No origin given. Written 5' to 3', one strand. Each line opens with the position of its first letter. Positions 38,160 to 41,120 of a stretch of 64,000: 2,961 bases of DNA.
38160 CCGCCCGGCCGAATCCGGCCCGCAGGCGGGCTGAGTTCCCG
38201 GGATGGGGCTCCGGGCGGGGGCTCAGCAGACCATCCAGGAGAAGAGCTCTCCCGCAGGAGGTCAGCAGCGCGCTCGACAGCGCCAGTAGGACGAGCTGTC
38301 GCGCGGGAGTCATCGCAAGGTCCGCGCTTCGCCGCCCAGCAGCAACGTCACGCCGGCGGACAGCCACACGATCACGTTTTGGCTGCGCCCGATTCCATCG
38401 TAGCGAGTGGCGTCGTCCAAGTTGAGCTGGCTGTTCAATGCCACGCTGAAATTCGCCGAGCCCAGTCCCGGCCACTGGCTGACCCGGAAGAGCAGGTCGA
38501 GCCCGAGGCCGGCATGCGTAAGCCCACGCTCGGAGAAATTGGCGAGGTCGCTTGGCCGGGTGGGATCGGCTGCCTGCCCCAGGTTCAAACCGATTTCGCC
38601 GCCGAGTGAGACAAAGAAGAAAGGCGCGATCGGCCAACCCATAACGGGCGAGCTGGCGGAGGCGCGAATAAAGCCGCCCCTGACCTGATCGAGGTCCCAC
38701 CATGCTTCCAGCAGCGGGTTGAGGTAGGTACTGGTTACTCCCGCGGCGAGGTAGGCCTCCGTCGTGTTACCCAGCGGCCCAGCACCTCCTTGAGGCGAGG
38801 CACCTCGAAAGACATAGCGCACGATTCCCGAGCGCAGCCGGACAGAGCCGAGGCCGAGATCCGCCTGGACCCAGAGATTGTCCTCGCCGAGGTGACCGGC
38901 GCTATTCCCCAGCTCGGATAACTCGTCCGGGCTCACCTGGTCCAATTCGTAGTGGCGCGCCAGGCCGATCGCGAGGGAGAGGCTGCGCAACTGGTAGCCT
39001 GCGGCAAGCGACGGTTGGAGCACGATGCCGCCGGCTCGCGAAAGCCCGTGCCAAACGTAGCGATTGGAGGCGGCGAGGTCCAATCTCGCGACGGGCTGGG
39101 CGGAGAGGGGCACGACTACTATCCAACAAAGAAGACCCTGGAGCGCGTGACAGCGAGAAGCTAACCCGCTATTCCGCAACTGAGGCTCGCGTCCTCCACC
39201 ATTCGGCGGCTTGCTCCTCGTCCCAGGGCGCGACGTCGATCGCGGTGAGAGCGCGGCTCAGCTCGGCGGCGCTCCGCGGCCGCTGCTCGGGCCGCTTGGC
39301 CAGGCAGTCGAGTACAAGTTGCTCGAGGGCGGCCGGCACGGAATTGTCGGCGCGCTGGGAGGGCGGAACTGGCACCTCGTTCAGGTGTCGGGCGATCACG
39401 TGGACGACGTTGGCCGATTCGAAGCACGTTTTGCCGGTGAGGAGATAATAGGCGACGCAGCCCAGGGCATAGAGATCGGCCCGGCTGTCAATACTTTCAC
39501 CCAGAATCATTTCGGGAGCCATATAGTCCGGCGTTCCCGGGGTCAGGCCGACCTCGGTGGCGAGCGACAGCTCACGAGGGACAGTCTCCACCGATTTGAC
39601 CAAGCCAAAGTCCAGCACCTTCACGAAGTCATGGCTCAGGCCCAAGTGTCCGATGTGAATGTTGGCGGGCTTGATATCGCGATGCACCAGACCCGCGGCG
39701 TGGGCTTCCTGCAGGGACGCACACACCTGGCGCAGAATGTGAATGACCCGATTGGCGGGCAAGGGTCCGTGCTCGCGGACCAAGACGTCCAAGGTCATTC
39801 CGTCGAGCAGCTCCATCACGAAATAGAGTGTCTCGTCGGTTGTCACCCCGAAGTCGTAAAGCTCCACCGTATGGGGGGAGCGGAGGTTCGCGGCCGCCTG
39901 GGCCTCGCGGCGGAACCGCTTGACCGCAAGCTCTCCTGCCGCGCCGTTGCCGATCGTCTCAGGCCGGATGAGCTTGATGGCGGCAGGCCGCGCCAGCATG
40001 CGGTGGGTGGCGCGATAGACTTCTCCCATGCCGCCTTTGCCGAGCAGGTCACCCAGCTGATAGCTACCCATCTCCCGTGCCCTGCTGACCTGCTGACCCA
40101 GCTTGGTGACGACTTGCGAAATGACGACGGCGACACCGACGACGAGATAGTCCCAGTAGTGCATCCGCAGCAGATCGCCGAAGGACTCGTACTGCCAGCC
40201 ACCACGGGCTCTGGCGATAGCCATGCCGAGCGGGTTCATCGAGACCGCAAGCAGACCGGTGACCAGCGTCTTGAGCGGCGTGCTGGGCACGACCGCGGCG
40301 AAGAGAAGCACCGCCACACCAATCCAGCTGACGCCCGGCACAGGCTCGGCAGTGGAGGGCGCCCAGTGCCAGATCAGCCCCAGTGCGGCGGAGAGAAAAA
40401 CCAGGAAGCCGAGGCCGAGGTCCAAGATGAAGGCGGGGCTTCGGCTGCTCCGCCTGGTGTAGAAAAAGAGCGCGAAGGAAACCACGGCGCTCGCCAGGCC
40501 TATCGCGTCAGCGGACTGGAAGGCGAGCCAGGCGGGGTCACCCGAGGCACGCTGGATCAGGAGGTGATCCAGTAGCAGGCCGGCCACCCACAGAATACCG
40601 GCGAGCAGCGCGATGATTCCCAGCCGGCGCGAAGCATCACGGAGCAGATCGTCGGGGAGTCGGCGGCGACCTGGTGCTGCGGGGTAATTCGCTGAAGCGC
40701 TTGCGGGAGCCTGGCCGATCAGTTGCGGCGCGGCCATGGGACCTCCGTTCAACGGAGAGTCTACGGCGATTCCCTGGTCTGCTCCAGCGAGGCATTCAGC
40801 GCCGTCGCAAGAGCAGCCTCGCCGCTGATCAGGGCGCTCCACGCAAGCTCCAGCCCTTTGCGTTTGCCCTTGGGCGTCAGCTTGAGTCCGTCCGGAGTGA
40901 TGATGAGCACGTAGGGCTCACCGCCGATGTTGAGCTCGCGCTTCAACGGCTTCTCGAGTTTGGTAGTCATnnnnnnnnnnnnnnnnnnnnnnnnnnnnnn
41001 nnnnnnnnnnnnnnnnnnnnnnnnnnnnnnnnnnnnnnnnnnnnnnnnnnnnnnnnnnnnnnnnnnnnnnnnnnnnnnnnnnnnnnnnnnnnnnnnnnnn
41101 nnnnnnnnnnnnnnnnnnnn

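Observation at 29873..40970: Eight-gene overlap-coupled operon linking a membrane Ser/Thr kinase, OM barrel, ceramidase, transporter-dehydrogenase fusion, azurin, P-loop kinase-like protein and methyltransferase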

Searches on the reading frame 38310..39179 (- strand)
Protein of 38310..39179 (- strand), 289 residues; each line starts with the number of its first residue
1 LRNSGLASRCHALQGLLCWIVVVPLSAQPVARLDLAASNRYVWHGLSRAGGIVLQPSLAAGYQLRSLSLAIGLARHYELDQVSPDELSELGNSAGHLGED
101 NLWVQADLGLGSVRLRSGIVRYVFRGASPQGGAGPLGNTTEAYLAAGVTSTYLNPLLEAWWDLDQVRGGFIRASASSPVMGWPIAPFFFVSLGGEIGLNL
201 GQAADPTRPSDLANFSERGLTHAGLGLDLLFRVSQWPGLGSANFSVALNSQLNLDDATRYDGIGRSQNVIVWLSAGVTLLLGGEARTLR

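Call 5: search_protein_families(library=pfam, proteins=[window:38310-39179:-], max_evalue=0.01)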
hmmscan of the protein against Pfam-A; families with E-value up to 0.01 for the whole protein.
window:38310-39179:- (289 aa): 0 families

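Call 6: search_protein_families(library=ncbifam, proteins=[window:38310-39179:-], max_evalue=0.01)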
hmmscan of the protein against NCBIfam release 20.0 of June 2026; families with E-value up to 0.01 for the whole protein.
window:38310-39179:- (289 aa): 0 families

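Call 36: search_solved_structures(query=window:38310-39179:-, max_evalue=10)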
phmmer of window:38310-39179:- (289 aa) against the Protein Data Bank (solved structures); distinct sequences matched with E-value up to 10: 0.

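Call 37: find_homologous_proteins(query=window:38310-39179:-)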
Query window:38310-39179:- (289 aa): 96 proteins with E <= 0.001 among 8000 candidates.
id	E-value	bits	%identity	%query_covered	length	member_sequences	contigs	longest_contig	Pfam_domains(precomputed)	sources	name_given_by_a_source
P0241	2.5e-163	561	100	89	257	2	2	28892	-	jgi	jgi:hypothetical protein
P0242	6.7e-150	517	81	100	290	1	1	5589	-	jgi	jgi:hypothetical protein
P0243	7.5e-138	477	77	98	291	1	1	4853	-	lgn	-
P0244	1.4e-137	476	75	100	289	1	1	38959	-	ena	-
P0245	1.4e-137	476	79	91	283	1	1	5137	-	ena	-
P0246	1.0e-135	470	77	95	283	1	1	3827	-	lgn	-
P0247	7.5e-135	467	76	95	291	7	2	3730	-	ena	-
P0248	1.4e-133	463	77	95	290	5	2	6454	-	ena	-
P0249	2.9e-130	452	74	92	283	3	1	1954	-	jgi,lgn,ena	-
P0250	6.6e-130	451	75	91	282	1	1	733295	-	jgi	jgi:hypothetical protein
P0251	9.7e-128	444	73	91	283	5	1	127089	-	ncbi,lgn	-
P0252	6.4e-127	441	70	99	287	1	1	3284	-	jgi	-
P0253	2.4e-124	433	70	95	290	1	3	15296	-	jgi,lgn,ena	-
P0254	5.7e-124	431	68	94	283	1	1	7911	-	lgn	-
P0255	5.0e-113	396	63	94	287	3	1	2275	-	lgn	-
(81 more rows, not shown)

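Call 52: predict_structure(alignment_id=A2)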
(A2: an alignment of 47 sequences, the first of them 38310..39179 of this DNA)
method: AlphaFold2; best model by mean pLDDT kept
length: 289 residues; sequences in the alignment: 47
mean_pLDDT: 83.5   pTM: 0.78
mean pLDDT of the five models: 83.5, 82.3, 81.6, 81.1, 73.8
residues with pLDDT >= 90: 147; 70-90: 78; 50-70: 58; < 50: 6
segments of 3 or more residues with pLDDT < 50: 1-5
pLDDT, mean of each block of 10 residues (from residue 1): 48 59 67 94 80 93 92 93 73 81 96 97 77 67 96 96 84 96 88 96 67 74 97 89 96 84 75 96 68
secondary structure, 60 per line:
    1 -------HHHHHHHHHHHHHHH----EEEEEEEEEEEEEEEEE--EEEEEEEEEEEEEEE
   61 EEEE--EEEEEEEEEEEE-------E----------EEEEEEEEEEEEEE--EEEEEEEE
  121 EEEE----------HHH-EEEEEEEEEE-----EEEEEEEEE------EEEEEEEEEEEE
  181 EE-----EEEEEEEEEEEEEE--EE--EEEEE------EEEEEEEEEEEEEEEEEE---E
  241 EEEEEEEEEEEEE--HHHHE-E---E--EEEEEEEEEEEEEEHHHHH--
elements in order: H8-22 E27-43 E46-64 E67-78 E97-110 E113-124 E139-148 E154-162 E169-182 E188-201 E208-212 E219-236 E240-253 H256-259 E269-282 H283-287
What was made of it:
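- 38310..39179 (-): Unannotated outer-membrane beta-barrel (about 12-14 strands) with a signal peptide; obligate upstream partner of the ceramidase-like gene. AF2 with a 47-sequence alignment: pLDDT 83.5, pTM 0.78, all-beta (call 52).
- On Outer-membrane beta-barrel (fold class): pLDDT 83.5, pTM 0.78, 12-13 long strands (call 52).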

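Call 60: fold_search(model_id=the predicted structure, library=pdb)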
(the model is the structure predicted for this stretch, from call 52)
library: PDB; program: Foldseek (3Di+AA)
matches with E <= 10: 967; with E <= 0.001: 166
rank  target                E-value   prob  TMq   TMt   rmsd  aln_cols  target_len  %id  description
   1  7pge                  3.8e-08  1.00  0.49  0.66   5.0       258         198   12  copper transporter PcoB (released 2022-07-06)
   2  2iwv_A                1.1e-07  1.00  0.50  0.52   8.4       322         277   12  Structure of the monomeric outer membrane porin OmpG in the open and closed conformation (released 2006-08-14)
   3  9a32_MODEL_1_A        4.0e-07  1.00  0.40  0.33  11.7       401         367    8  Model of E. coli OmpC by in-cell photo-crosslinking MS and deep learning (released 2023-02-24)
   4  4e1s                  4.5e-07  1.00  0.43  0.50   6.9       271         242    8  X-ray crystal structure of the transmembrane beta-domain from intimin from EHEC strain O157:H7 (released 2012-06-13)
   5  8bys_A                5.0e-07  1.00  0.35  0.32  11.8       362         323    9  Outer membrane attachment porin OmpM1 from Veillonella parvula, native (released 2023-11-08)
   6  5mdq_A                8.5e-07  1.00  0.35  0.31  11.3       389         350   10  Crystal structure of outer membrane expressed Chitoporin VhChip from Vibrio harveyi (released 2017-12-20)
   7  8bys_B                9.5e-07  1.00  0.37  0.35  11.8       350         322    7  Outer membrane attachment porin OmpM1 from Veillonella parvula, native (released 2023-11-08)
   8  6ehc_A                1.0e-06  1.00  0.31  0.29  11.9       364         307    9  OmpUdeltaN (N-terminus deletion mutant of OmpU), outer membrane protein of Vibrio cholerae (released 2018-04-25)
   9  4e1t                  2.3e-06  1.00  0.37  0.42   8.3       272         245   11  X-ray crystal structure of the transmembrane beta-domain from invasin from Yersinia pseudotuberculosis (released 2012-06-13)
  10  2wjq                  3.1e-06  1.00  0.44  0.57   5.8       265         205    9  NanC porin structure in hexagonal crystal form. (released 2009-10-13)
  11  5mdo_A                3.9e-06  1.00  0.35  0.31  12.7       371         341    9  Crystal structure of in vitro folded Chitoporin VhChip from Vibrio harveyi (crystal form I) (released 2017-12-20)
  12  1tlw_A                4.1e-06  1.00  0.45  0.50   6.8       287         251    8  Tsx structure complexed with thymidine (released 2004-08-24)
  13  6ehd                  4.4e-06  1.00  0.32  0.29  14.0       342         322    8  OmpT (in-vitro folded), an outer membrane protein of Vibrio cholerae (released 2018-04-25)
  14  8wv0_A                5.5e-06  1.00  0.34  0.31  11.4       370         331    8  Outer membrane porin of Burkholderia pseudomallei (BpsOmp38) (released 2024-10-30)
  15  6ehe                  5.5e-06  1.00  0.31  0.30  10.7       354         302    6  OmpTdeltaL8 (loop L8 deletion mutant of OmpT), an outer membrane protein of Vibrio cholerae (released 2018-04-25)
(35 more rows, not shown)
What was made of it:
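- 38310..39179 (-): Foldseek PDB: PcoB 3.8e-8, OmpG, intimin, NanC, Tsx, COG4313 channel, LpxR (call 60).
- On Outer-membrane beta-barrel (fold class): 166 PDB matches with E <= 1e-3; those listed (top 50) are all outer-membrane barrels (call 60).
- The barrel fold is supported by calls 52 and 60. Fold neighbours include the lipid A deacylase LpxR (call 60).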

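Call 75: search_solved_structures(query=A2, max_evalue=10)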
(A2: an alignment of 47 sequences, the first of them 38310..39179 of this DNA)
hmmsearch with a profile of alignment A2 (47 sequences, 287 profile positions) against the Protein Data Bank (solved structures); distinct sequences matched with E-value up to 10: 4.
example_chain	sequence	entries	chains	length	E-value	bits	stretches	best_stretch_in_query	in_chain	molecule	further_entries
2rml_A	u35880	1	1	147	0.15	14.5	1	208-247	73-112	Copper-transporting P-type ATPase copA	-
1p6t_A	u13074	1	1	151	0.23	13.9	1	208-247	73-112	Potential copper-transporting ATPase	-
1jww_A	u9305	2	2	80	1.8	10.9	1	209-248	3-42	Potential copper-transporting ATPase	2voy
1kqk_A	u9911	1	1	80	1.8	10.9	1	209-248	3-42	POTENTIAL COPPER-TRANSPORTING ATPASE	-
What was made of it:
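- On COG4313 / SphA-type hydrophobic-substrate channel: Profile vs PDB finds no barrel at E <= 10 (call 75).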

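Call 76: search_protein_families(library=pfam, alignment_id=A2, max_evalue=10)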
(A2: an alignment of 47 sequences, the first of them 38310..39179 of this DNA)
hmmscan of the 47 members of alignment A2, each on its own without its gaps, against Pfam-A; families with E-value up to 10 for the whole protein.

A. member 1, window:38310-39179:- (289 aa): 0 families

B. families by the number of members that match (of 47 scanned): 5 families
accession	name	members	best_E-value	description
PF22301.2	AUDH_beta_propeller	1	0.011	Aldos-2-ulose dehydratase, beta-propeller domain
PF01049.22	CADH_Y-type_LIR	1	0.076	Cadherin, Y-type LIR-motif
PF17891.6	FluMu_N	1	0.081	Mu-like prophage FluMu N-terminal domain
PF02109.21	DAD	1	0.22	DAD family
PF15040.11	Humanin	1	1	Humanin family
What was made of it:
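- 38310..39179 (-): No Pfam or PDB sequence hit (calls 5, 36, 75, 76).
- Checked: The barrel has no Pfam or PDB sequence match even with a 47-sequence profile (calls 5, 36, 75, 76).
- The barrel lacks any sequence link to lipid A-modifying barrels (calls 75, 76).
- Tried and rejected: No sequence or profile support (calls 36, 75, 76).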

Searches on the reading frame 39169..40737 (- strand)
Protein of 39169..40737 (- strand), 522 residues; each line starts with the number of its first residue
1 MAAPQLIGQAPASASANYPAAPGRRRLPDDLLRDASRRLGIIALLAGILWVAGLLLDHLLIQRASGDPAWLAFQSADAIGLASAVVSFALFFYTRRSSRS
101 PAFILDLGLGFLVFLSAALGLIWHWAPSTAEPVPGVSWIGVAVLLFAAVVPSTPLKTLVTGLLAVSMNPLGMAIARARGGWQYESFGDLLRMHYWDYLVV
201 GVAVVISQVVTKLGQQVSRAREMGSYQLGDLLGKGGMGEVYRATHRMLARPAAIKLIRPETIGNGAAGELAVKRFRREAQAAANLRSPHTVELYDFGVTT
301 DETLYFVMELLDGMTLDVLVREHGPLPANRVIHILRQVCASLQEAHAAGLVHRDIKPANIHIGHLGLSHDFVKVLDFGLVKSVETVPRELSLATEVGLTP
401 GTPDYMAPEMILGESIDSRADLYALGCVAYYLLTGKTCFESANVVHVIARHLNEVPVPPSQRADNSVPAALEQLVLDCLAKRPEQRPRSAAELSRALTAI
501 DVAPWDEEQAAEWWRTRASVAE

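Call 5: search_protein_families(library=pfam, proteins=[window:39169-40737:-], max_evalue=0.01)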
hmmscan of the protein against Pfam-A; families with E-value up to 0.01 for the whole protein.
window:39169-40737:- (522 aa): 3 families
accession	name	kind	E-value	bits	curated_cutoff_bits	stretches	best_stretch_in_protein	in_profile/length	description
PF00069.31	Pkinase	-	3.8e-47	161.3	31.7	1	226-488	1-253/263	Protein kinase domain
PF07714.23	PK_Tyr_Ser-Thr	-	5.5e-28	98.4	23.1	1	228-488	3-250/258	Protein tyrosine and serine/threonine kinase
PF03109.22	ABC1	-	0.00033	20.3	22.9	1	302-386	141-220/244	ABC1 atypical kinase-like domain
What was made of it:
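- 39169..40737 (-): Membrane Hanks-type Ser/Thr kinase: N-terminal 6 TM segments with very short outer loops, C-terminal cytoplasmic kinase domain. Pkinase 3.8e-47 (call 5).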

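Call 6: search_protein_families(library=ncbifam, proteins=[window:39169-40737:-], max_evalue=0.01)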
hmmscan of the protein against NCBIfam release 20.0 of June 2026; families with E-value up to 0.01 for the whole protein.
window:39169-40737:- (522 aa): 14 families
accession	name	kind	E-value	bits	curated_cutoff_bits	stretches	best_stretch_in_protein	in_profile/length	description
NF033483.0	PknB_PASTA_kin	equivalog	2.8e-79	267.6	450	1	225-506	8-274/563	Stk1 family PASTA domain-containing Ser/Thr kinase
NF052427.1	StpK7MSMEG_1200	equivalog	6.3e-62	209.9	900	1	220-499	3-267/601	serine/threonine protein kinase StpK7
TIGR03903.1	TOMM_kin_cyc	equivalog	1.9e-46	158.6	705.75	1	252-502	6-249/1267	TOMM system kinase/cyclase fusion protein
NF047741.1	antiphage_MADS6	equivalog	5e-42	144.2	460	2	328-503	298-463/612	methylation-associated defense system protein kinase MAD6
NF009651.0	PRK13184.1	equivalog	2.7e-38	131.5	839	1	223-498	1-288/932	serine/threonine-protein kinase PknD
NF053615.1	SerThrKinAfsKStmc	equivalog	1.8e-26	93.1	1300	1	220-499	9-266/809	protein serine/threonine kinase AfsK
NF038150.1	lanthi_synth_IV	equivalog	6e-26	91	650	1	233-508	198-463/851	class IV lanthionine synthetase LanL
NF033442.0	BREX_PglW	equivalog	6.8e-24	83.7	990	1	202-500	181-486/1391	BREX system serine/threonine kinase PglW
NF038151.1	lanthi_synth_III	equivalog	1.4e-17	63.4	575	1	223-487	220-471/833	class III lanthionine synthetase LanKC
NF043056.1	T4SS_LegK1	equivalog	7.5e-09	34.7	550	1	304-432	154-283/516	Dot/Icm T4SS effector kinase LegK1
NF058632.1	SerThrKinPrkT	equivalog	1.2e-08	34.4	280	1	211-362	8-150/322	serine/threonine protein kinase PrkT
TIGR03724.2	arch_bud32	equivalog_domain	2.6e-05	23.8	125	1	270-384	35-135/193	KEOPS complex kinase/ATPase Bud32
NF007174.0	PRK09605.1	equivalog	0.00063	18.3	447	1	270-384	378-477/535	bifunctional N(6)-L-threonylcarbamoyladenine synthase/serine/threonine protein kinase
NF011464.0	PRK14879.1-7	equivalog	0.0022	17.7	246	1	294-384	72-153/221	Kae1-associated kinase Bud32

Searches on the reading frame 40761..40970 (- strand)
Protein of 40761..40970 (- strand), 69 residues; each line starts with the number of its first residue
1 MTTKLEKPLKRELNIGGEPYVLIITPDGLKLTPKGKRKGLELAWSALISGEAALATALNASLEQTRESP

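Call 5: search_protein_families(library=pfam, proteins=[window:40761-40970:-], max_evalue=0.01)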
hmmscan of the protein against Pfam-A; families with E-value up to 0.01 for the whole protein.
window:40761-40970:- (69 aa): 0 families

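Call 6: search_protein_families(library=ncbifam, proteins=[window:40761-40970:-], max_evalue=0.01)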
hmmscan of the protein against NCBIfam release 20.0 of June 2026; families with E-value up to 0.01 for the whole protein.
window:40761-40970:- (69 aa): 0 families
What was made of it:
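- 40761..40970 (-): g69: 69-aa basic cytoplasmic protein, first gene of the conserved block. Found only in the closest clade. No Pfam or NCBIfam hit (calls 5, 6).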

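Call 77: predict_structure(protein=window:40761-40970:-)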
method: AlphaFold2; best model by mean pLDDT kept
length: 69 residues; sequences in the alignment: 1
mean_pLDDT: 72.5   pTM: 0.52
mean pLDDT of the five models: 72.5, 69.2, 67.0, 64.5, 58.1
residues with pLDDT >= 90: 1; 70-90: 36; 50-70: 29; < 50: 3
segments of 3 or more residues with pLDDT < 50: none
pLDDT, mean of each block of 10 residues (from residue 1): 67 85 84 79 70 64 56
secondary structure, 60 per line:
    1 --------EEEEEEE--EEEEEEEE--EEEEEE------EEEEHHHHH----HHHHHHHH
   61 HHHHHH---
elements in order: E9-15 E18-25 E28-33 E40-43 H44-48 H53-66

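Call 80: fold_search(model_id=the predicted structure, library=pdb)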
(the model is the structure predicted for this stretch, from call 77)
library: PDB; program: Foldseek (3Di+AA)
matches with E <= 10: 506; with E <= 0.001: 0
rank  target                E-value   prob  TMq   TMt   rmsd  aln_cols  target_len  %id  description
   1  2nvn                  3.3e-01  0.35  0.35  0.23   7.9        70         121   20  Crystal structure of a protein with a cupin-like fold and unknown function (YP_400729.1) from Synechococcus SP. PCC 7942 (released 2006-12-12)
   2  8gvl_A                5.0e-01  0.97  0.49  0.13   2.0        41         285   12  PTPN21 FERM (released 2023-09-20)
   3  1gc6                  5.9e-01  0.92  0.46  0.12   4.5        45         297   18  CRYSTAL STRUCTURE OF THE RADIXIN FERM DOMAIN COMPLEXED WITH INOSITOL-(1,4,5)-TRIPHOSPHATE (released 2000-09-20)
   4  4agh                  6.3e-01  0.12  0.25  0.22  12.2        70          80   16  Structural features of ssDNA binding protein MoSub1 from Magnaporthe oryzae (released 2012-08-29)
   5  5zg9_A                6.3e-01  0.12  0.25  0.21  12.2        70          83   16  Crystal structure of MoSub1-ssDNA complex in phosphate buffer (released 2019-03-27)
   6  1e5w                  8.0e-01  0.85  0.46  0.11   5.9        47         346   17  Structure of isolated FERM domain and first long helix of moesin (released 2001-06-27)
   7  7yfz_h                8.0e-01  0.72  0.39  0.27   3.4        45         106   16  Cyanophage Pam3 baseplate proteins (released 2023-01-18)
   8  8vl4_MODEL_1_A        1.0e+00  0.28  0.34  0.26   8.8        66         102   15  Solution NMR Structure of de novo design protein 312 parent (released 2024-08-07)
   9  4bhm_A                1.0e+00  0.10  0.25  0.22  12.3        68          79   16  The crystal structure of MoSub1-DNA complex reveals a novel DNA binding mode (released 2014-04-23)
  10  8y8y                  1.1e+00  0.60  0.42  0.12   2.5        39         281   13  Crystal structure of the PTPN21 FERM domain (released 2024-07-10)
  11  2it9_A                1.1e+00  0.21  0.29  0.18   6.3        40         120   22  Crystal structure of a protein with unknown function from DUF155 family (YP_292156.1) from Prochlorococcus sp. NATL2A  (released 2006-11-28)
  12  4bhm_F                1.1e+00  0.12  0.31  0.29   9.1        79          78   14  The crystal structure of MoSub1-DNA complex reveals a novel DNA binding mode (released 2014-04-23)
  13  3voq_B                1.3e+00  0.41  0.37  0.25   4.0        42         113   19  Crystal structure of the pleckstrin homology domain of human Sin1, a TORC2 subunit (released 2012-04-11)
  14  6qlz_C                1.4e+00  0.77  0.44  0.33   2.1        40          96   12  IDOL F3ab subdomain (released 2020-02-19)
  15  3to1_A                1.4e+00  0.75  0.44  0.16   2.4        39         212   18  Two surfaces on Rtt106 mediate histone binding and chaperone activity (released 2011-12-21)
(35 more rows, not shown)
